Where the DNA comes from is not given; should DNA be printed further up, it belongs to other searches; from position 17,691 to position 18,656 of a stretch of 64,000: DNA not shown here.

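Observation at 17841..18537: Low-GC single-gene insertion (DUF2971-like ORF) fused to the stop codon of the essential parE gene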

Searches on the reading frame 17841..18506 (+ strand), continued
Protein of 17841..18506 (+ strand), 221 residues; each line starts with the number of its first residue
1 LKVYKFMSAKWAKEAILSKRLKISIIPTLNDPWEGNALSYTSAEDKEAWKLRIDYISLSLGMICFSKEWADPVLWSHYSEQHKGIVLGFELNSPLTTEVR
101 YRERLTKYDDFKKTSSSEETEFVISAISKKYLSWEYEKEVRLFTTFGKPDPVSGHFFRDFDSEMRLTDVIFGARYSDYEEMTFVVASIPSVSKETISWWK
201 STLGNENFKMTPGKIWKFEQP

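Call 45: search_solved_structures(query=A2, max_evalue=10, show_alignments=3)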
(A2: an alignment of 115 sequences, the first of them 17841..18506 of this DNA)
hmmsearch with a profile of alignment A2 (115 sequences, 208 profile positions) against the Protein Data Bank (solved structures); distinct sequences matched with E-value up to 10: 2.
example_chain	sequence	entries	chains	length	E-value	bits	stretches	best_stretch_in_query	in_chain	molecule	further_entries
7zaz_AAA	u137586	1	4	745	1.2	11.6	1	102-159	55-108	Prolyl endopeptidase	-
7zb0_A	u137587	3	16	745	1.2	11.6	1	102-159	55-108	Prolyl endopeptidase | OphP S580A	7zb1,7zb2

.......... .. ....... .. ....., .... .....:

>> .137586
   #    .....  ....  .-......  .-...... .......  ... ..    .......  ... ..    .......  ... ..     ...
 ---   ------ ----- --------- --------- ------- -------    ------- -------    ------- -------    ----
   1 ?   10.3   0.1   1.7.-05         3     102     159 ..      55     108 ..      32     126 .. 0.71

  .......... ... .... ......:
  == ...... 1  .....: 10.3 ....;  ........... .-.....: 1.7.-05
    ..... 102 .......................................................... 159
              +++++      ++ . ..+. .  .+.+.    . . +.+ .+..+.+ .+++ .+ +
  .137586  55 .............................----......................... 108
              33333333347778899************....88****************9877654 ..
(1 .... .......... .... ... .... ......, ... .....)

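Call 52: predict_structure(alignment_id=A2)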
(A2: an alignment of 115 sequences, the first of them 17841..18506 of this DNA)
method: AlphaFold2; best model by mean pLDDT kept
length: 221 residues; sequences in the alignment: 115
mean_pLDDT: 92.0   pTM: 0.88
mean pLDDT of the five models: 92.0, 90.8, 90.1, 89.8, 89.0
residues with pLDDT >= 90: 176; 70-90: 36; 50-70: 8; < 50: 1
segments of 3 or more residues with pLDDT < 50: none
pLDDT, mean of each block of 10 residues (from residue 1): 98 97 92 77 94 93 97 96 98 96 91 84 91 95 97 97 97 96 92 88 91 74 45
secondary structure, 60 per line:
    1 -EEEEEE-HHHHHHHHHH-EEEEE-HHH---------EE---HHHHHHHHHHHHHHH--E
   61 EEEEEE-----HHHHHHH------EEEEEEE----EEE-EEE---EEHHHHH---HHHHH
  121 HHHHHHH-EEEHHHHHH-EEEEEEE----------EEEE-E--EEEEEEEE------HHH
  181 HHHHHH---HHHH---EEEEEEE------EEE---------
elements in order: E2-7 H9-18 E20-24 H43-57 E60-66 H72-78 E85-91 E96-98 E100-102 H108-112 H116-127 E129-131 H132-137 E139-145 E156-159 E164-171 H178-186 H190-193 E197-203 E210-212

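Call 55: fold_search(model_id=the predicted structure, library=pdb)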
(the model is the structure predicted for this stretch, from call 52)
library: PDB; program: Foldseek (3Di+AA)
matches with E <= 10: 81; with E <= 0.001: 0
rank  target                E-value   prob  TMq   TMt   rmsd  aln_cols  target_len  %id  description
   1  7omw                  1.7e-01  0.30  0.36  0.40  11.9       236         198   10  Thermus sp. 2.9 DarT in complex with NAD+ (released 2021-06-23)
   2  7omx                  4.2e-01  0.20  0.36  0.39  12.2       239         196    9  Thermus sp. 2.9 DarT in complex with carba-NAD+ (released 2021-06-23)
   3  8yjg                  4.2e-01  0.02  0.11  0.11  20.9       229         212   10  Crystal structure of the nucleotide-binding domain of Candida glabrata Hsp90 (released 2025-03-05)
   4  3iey_B                1.8e+00  0.08  0.18  0.24   7.3        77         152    8  Crystal Structure of the functional Nanoarchaeum equitans tRNA splicing endonuclease (released 2009-09-01)
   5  9msv                  1.8e+00  0.01  0.11  0.11  22.2       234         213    8  Candida albicans Hsp90 nucleotide binding domain in complex with BEP800 (released 2025-06-04)
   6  2lxx_MODEL_1_A        2.2e+00  0.02  0.13  0.17  17.1       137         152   12  Solution structure of cofilin like UNC-60B protein from Caenorhabditis elegans (released 2013-10-09)
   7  6d3i_A                2.4e+00  0.01  0.10  0.09  19.5       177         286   10  ftv7 dioxygenase with 2,4-D bound (released 2018-08-15)
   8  3r4n_A                2.4e+00  0.01  0.12  0.12  22.0       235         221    8  Optimization of Potent, Selective, and Orally Bioavailable Pyrrolodinopyrimidine-containing Inhibitors of Heat Shock P (released 2011-04-27)
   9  9pcl_A                2.5e+00  0.01  0.10  0.09  16.5       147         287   12  Crystal structure of Rv0097 with 10 mM CADA soaked (CADA bound) (released 2026-03-11)
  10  7zrz_AP1              2.8e+00  0.08  0.17  0.20   8.2        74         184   11  Structure of the human tRNA splicing endonuclease defines substrate recognition (released 2023-05-17)
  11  6rjs_C                2.8e+00  0.03  0.11  0.08   8.7        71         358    8  Inter-dimeric interface controls function and stability of S-methionine adenosyltransferase from U. urealiticum (released 2019-09-25)
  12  6rjs_B                3.0e+00  0.02  0.11  0.07  13.2        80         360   11  Inter-dimeric interface controls function and stability of S-methionine adenosyltransferase from U. urealiticum (released 2019-09-25)
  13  6rjs_A                3.0e+00  0.02  0.11  0.07  13.2        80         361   11  Inter-dimeric interface controls function and stability of S-methionine adenosyltransferase from U. urealiticum (released 2019-09-25)
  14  3if0                  3.2e+00  0.06  0.17  0.24   7.1        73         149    8  Crystal Structure of the Nanoarchaeum equitans tRNA splicing endonuclease structural subunit (released 2009-08-18)
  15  6rk7_B                3.2e+00  0.04  0.11  0.07   8.5        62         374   11  Inter-dimeric interface controls function and stability of S-methionine adenosyltransferase from U. urealiticum (released 2019-09-25)
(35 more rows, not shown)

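Call 56: fold_search(model_id=the predicted structure, library=viral)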
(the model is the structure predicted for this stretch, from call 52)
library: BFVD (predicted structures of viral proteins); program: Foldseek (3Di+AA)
matches with E <= 10: 144; with E <= 0.001: 1
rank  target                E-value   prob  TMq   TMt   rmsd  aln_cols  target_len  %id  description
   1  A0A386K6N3            7.7e-04  1.00  0.44  0.36   7.1       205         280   12  Uncharacterized protein [Dickeya phage vB_DsoM_JA11]
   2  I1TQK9                1.6e-03  0.99  0.42  0.31   7.8       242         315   10  (no name in the UniProt tables at hand)
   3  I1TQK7                1.8e-03  0.99  0.41  0.31   8.7       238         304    8  (no name in the UniProt tables at hand)
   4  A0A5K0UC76            1.9e-03  0.91  0.37  0.25  12.3       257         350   10  Uncharacterized protein [Yasminevirus sp. GU-2018]
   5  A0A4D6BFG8            3.6e-03  0.96  0.34  0.28   9.2       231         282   10  (no name in the UniProt tables at hand)
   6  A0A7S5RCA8            3.8e-03  0.99  0.41  0.28   8.9       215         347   13  (no name in the UniProt tables at hand)
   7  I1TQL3                5.5e-03  0.99  0.42  0.34   7.9       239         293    7  (no name in the UniProt tables at hand)
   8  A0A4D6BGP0            7.6e-03  0.82  0.32  0.42  11.2       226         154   13  (no name in the UniProt tables at hand)
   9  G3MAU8                8.1e-03  0.85  0.31  0.44   9.8       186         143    9  Gp568 [Bacillus phage G]
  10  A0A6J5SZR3            9.2e-03  0.96  0.40  0.31   8.7       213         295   10  Uncharacterized protein [uncultured Caudovirales phage]
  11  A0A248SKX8            1.4e-02  0.89  0.36  0.23   9.3       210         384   11  (no name in the UniProt tables at hand)
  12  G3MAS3                2.2e-02  0.57  0.25  0.35  12.8       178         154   15  Gp532 [Bacillus phage G]
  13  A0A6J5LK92            2.7e-02  0.77  0.36  0.18   9.4       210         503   10  ASCH domain containing protein [uncultured Caudovirales phage]
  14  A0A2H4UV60            5.5e-02  0.57  0.39  0.33  11.5       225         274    9  Uncharacterized protein [Bodo saltans virus]
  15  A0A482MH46            8.6e-02  0.23  0.30  0.14  11.7       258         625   11  DUF3626 domain-containing protein [Nodularia phage vB_NspS-kac65v161]
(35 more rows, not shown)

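Call 57: find_encoding_contigs(protein=P0167, flank=8000, max_places=2)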
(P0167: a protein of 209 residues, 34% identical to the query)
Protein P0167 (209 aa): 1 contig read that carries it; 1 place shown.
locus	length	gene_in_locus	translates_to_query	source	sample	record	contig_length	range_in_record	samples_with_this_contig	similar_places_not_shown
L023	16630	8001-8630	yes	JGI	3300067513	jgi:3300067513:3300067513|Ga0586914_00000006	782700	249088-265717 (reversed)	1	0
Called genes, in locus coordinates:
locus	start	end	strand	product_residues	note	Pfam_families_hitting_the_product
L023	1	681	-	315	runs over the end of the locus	-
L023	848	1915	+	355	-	-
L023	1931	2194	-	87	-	-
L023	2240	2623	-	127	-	-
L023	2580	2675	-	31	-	-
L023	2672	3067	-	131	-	-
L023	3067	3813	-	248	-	-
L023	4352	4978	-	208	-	-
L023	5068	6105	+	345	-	PF26115:PDDEXK_GAPS4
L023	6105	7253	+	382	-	-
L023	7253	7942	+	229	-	-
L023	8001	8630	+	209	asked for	PF11185:DUF2971 (faint)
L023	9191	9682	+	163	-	PF01797:Y1_Tnp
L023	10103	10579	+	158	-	PF01797:Y1_Tnp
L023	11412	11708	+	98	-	-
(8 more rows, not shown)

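Call 58: find_encoding_contigs(protein=P0262, flank=8000, max_places=2)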
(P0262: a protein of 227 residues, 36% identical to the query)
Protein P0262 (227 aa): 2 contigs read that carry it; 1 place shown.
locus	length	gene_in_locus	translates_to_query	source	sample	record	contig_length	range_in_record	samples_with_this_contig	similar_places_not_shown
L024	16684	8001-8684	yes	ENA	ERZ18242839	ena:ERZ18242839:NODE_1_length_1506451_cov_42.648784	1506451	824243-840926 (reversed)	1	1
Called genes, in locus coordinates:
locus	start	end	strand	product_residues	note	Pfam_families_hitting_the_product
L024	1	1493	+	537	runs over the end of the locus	PF00931:NB-ARC (faint), PF03193:RsgA_GTPase (faint), PF00004:AAA (faint), PF00005:ABC_tran, PF05729:NACHT (faint), PF00005:ABC_tran, PF02463:SMC_N (weak), PF13304:AAA_21 (weak), +1 more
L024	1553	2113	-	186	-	PF01872:RibD_C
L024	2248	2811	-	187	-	PF08002:DUF1697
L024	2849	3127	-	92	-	-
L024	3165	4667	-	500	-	PF00023:Ank (weak), PF13637:Ank_4 (weak), PF13857:Ank_5 (weak), PF12796:Ank_2, PF13857:Ank_5 (weak), PF00023:Ank (weak), PF12796:Ank_2, PF13857:Ank_5, +2 more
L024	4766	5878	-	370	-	PF13776:DUF4172, PF02661:Fic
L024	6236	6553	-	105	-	-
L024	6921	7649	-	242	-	PF13460:NAD_binding_10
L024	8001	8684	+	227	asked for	PF11185:DUF2971 (weak)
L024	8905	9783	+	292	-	-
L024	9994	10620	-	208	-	PF00583:Acetyltransf_1, PF13673:Acetyltransf_10, PF13508:Acetyltransf_7, PF08445:FR47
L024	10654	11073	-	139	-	PF00583:Acetyltransf_1, PF13673:Acetyltransf_10, PF13508:Acetyltransf_7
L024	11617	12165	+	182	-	PF01243:PNPOx_N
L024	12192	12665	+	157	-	PF00583:Acetyltransf_1, PF13420:Acetyltransf_4 (weak), PF13673:Acetyltransf_10, PF13508:Acetyltransf_7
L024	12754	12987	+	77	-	-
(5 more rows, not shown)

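Call 59: find_encoding_contigs(protein=P0162, flank=8000, max_places=2)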
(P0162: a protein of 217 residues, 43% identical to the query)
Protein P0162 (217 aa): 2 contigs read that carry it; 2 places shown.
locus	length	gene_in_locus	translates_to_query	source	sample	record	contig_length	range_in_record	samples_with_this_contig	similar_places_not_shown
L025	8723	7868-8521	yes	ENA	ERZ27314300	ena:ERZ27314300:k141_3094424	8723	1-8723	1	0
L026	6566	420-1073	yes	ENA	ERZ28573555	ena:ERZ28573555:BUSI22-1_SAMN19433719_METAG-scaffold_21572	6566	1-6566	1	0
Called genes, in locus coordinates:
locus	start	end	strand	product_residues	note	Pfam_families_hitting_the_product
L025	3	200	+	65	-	?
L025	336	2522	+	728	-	-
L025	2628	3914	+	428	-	PF12704:MacB_PCD, PF02687:FtsX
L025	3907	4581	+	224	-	PF00005:ABC_tran, PF13304:AAA_21 (faint)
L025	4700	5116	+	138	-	PF13442:Cytochrome_CBB3 (faint)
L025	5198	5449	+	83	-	-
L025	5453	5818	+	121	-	PF02661:Fic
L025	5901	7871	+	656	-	PF02518:HATPase_c, PF00204:DNA_gyraseB, PF01751:Toprim, PF00986:DNA_gyraseB_C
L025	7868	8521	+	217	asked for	PF11185:DUF2971 (faint)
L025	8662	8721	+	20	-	?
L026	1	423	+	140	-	?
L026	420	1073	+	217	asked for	PF11185:DUF2971 (faint)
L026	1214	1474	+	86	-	PF04365:BrnT_toxin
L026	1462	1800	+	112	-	PF14384:BrnA_antitoxin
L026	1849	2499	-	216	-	PF02798:GST_N, PF13417:GST_N_3, PF13409:GST_N_2, PF13410:GST_C_2 (weak)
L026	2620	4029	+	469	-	PF01554:MatE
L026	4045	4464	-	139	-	-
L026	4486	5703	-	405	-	PF00155:Aminotran_1_2, PF01041:DegT_DnrJ_EryC1 (weak)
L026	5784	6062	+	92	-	PF03937:Sdh5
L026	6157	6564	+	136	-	?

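Call 65: search_protein_families(library=pfam, alignment_id=A2, max_evalue=1)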
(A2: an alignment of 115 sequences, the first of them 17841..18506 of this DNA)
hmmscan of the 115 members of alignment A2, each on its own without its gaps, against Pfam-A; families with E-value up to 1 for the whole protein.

A. member 1, window:17841-18506:+ (221 aa): 1 family
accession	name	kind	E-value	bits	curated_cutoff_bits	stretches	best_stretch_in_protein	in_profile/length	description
PF11185.13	DUF2971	-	1.6e-06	29.8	22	1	74-142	1-89/89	Protein of unknown function (DUF2971)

B. families by the number of members that match (of 115 scanned): 21 families
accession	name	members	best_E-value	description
PF11185.13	DUF2971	115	6.2e-09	Protein of unknown function (DUF2971)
PF04430.19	DUF498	2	0.019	Protein of unknown function (DUF498/DUF598)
PF25751.1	Methanobactin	2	0.23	Methanobactin copper-binding peptide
PF05448.18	AXE1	1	0.0053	Acetyl xylan esterase (AXE1)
PF09630.15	DUF2024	1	0.0077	Domain of unknown function (DUF2024)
PF01098.24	FTSW_RODA_SPOVE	1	0.066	Cell cycle protein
PF17690.6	DUF5537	1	0.067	Family of unknown function (DUF5537)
PF10799.13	YliH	1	0.067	Biofilm formation protein (YliH/bssR)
PF02055.22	Glyco_hydro_30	1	0.084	Glycosyl hydrolase family 30 TIM-barrel domain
PF21197.3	PgaA_barrel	1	0.13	PgaA membrane beta barrel domain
PF00603.23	Flu_PA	1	0.17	Influenza RNA-dependent RNA polymerase subunit PA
PF18630.7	Peptidase_M60_C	1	0.18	Peptidase M60 C-terminal domain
PF08222.17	HTH_CodY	1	0.18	CodY helix-turn-helix domain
PF14828.11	Amnionless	1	0.19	Amnionless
PF24569.1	CFAP161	1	0.2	Cilia- and flagella-associated protein 161-like domain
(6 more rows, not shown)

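Call 67: search_dna_similar(query=window:17841-18503:+, collection=plasmids, mode=protein, max_evalue=0.001, max_rows=25)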
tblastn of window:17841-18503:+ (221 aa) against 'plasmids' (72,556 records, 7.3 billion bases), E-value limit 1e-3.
Records with a match: 220; places in all: 221; records where one place covers at least 80% of the query: 38.
Best place of each record, by identity: <60% 220.
By first word of the organism name: Klebsiella 44; Enterobacter 43; Salmonella 37; Acinetobacter 34; Citrobacter 10; Pseudomonas 7; Rhizobium 6; Providencia 6; Vibrio 5; Agrobacterium 4; and 18 more.
By predicted mobility (MOB-suite, as given by PLSDB): non-mobilizable 157; conjugative 57; mobilizable 6.
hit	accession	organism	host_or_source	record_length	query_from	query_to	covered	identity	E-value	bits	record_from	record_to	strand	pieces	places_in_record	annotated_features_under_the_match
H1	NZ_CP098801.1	Rhizobium anhuiense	Trifolium dubium,Cell culture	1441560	2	212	95%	29.1%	2e-22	102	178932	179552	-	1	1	record has no annotation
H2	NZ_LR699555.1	Paraburkholderia dioscoreae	-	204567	1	213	96%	28.0%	4e-26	112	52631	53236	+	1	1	DUF2971 domain-containing protein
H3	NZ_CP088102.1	Bradyrhizobium barranii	cell culture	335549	1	174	79%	33.9%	2e-27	115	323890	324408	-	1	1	DUF2971 domain-containing protein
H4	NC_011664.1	Shewanella baltica OS223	-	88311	2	220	99%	26.9%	8e-5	50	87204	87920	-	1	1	DUF2971 domain-containing protein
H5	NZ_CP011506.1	Burkholderia pyrrocinia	Microbe,soil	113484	1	174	79%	30.9%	5e-26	112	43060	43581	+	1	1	DUF2971 domain-containing protein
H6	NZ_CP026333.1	Pseudomonas sp. XWY-1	cell culture,Rice Fields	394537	1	172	78%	31.2%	1e-19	94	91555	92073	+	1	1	DUF2971 domain-containing protein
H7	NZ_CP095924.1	Pseudomonas aeruginosa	water sink surface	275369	1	172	78%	31.2%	3e-19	93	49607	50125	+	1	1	DUF2971 domain-containing protein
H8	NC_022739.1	Pseudomonas sp. VLB120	-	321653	1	172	78%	31.2%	3e-19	93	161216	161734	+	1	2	DUF2971 domain-containing protein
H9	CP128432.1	Microbulbifer sp. MKSA007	Smenospongia aurea,bacteria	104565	1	177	80%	29.5%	2e-22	101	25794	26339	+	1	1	DUF2971 domain-containing protein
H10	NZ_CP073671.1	Burkholderia cenocepacia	Homo sapiens,blood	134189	1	174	79%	29.1%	1e-23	105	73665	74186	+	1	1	DUF2971 domain-containing protein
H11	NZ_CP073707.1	Burkholderia cenocepacia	Homo sapiens,blood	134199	1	174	79%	29.1%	1e-23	105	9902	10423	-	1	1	DUF2971 domain-containing protein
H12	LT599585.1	Pseudomonas veronii 1YdBTEX2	-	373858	1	172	78%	27.7%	4e-18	89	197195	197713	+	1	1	hypothetical protein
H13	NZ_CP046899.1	Acinetobacter baumannii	Homo sapiens,secretion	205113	1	201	91%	23.6%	9e-7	56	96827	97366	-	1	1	DUF2971 domain-containing protein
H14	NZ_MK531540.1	Acinetobacter baumannii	-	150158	1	201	91%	23.6%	1e-6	56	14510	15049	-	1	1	DUF2971 domain-containing protein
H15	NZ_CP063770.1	Acinetobacter sp. Ac-14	mixed culture,fruit tree rhizosphere ...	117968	1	201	91%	23.6%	1e-6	56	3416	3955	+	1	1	DUF2971 domain-containing protein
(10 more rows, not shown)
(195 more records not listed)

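Call 68: search_dna_similar(query=window:17841-18503:+, collection=phages, mode=protein, max_evalue=0.001, max_rows=25)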
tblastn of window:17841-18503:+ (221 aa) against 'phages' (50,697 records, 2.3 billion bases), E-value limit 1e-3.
Records with a match: 11; places in all: 11; records where one place covers at least 80% of the query: 4.
Best place of each record, by identity: <60% 11.
By first word of the organism name: Vibrio 4; Pseudomonas 2; Acinetobacter 2; Salmonella 2; Klebsiella 1.
By host as written in the record: Pseudomonas aeruginosa 2; - 2; Vibrio cyclitrophicus 10N.239.311.C11 2; Salmonella enterica subsp. enterica serovar Typhimurium strain LT2 2; Vibrio cyclitrophicus 10N.239.311.H11 1; Vibrio cyclitrophicus 1F273 1; Klebsiella pneumoniae subsp. pneumoniae LC-1825/18 1.
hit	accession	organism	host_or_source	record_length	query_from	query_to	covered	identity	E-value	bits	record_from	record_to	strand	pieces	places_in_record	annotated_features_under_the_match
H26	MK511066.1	Pseudomonas phage vB_Pae_BR319a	Pseudomonas aeruginosa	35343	1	212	96%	27.7%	9e-22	99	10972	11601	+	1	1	hypothetical protein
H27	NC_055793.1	Pseudomonas phage vB_Pae_BR319a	Pseudomonas aeruginosa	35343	1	212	96%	27.7%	9e-22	99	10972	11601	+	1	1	DUF2971 domain-containing protein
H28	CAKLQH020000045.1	Acinetobacter phage MD-2021a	not known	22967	1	201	91%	23.6%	4e-7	56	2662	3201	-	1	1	Protein of uncharacterised function (DUF2971)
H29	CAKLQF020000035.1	Acinetobacter phage MD-2021a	not known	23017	1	201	91%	23.6%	4e-7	56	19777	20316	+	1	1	Protein of uncharacterised function (DUF2971)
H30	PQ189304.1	Vibrio phage 10N.239.311.C11_PE003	Vibrio cyclitrophicus 10N.239.311.C11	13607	4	144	64%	29.0%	8e-4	46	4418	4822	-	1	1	hypothetical protein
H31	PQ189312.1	Vibrio phage 10N.239.311.H11_PE003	Vibrio cyclitrophicus 10N.239.311.H11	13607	4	144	64%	29.0%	8e-4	46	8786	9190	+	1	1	hypothetical protein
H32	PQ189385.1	Vibrio phage 1F273_PE003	Vibrio cyclitrophicus 1F273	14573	4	144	64%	29.0%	8e-4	46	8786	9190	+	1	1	hypothetical protein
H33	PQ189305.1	Vibrio phage 10N.239.311.C11_PE004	Vibrio cyclitrophicus 10N.239.311.C11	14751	4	144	64%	29.0%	8e-4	46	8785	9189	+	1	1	hypothetical protein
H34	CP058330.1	Klebsiella phage vB_Kpn_1825-KPC53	Klebsiella pneumoniae subsp. pneumoniae ...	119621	22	154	60%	25.3%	3e-6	53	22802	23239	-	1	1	record has no annotation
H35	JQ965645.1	Salmonella phage SSU5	Salmonella enterica subsp. enterica ...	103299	42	144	47%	27.9%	8e-4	46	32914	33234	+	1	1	hypothetical protein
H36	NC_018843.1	Salmonella phage SSU5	Salmonella enterica subsp. enterica ...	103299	42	144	47%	27.9%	8e-4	46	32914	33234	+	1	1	DUF2971 domain-containing protein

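Call 92: find_related_loci(query=A1, collection=viral_contigs, flank=6000)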
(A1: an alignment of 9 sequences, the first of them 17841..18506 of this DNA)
Query A1 (221 aa) in viral_contigs; peptide patterns used: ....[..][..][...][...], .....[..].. (x = any residue, [..] = any of these).
20 stretches matched a pattern; 5 encode a relative of the query (tblastn E <= 1e-3); 5 distinct loci.
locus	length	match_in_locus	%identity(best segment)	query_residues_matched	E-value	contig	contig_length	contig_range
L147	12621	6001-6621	31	2-212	1e-28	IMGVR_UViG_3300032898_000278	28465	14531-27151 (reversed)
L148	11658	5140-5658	30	2-173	8e-26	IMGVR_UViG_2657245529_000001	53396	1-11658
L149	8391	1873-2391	31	2-173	9e-25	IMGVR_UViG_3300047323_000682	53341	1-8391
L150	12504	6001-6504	24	3-149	4e-8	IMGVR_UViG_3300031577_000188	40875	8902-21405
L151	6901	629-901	31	63-141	3e-7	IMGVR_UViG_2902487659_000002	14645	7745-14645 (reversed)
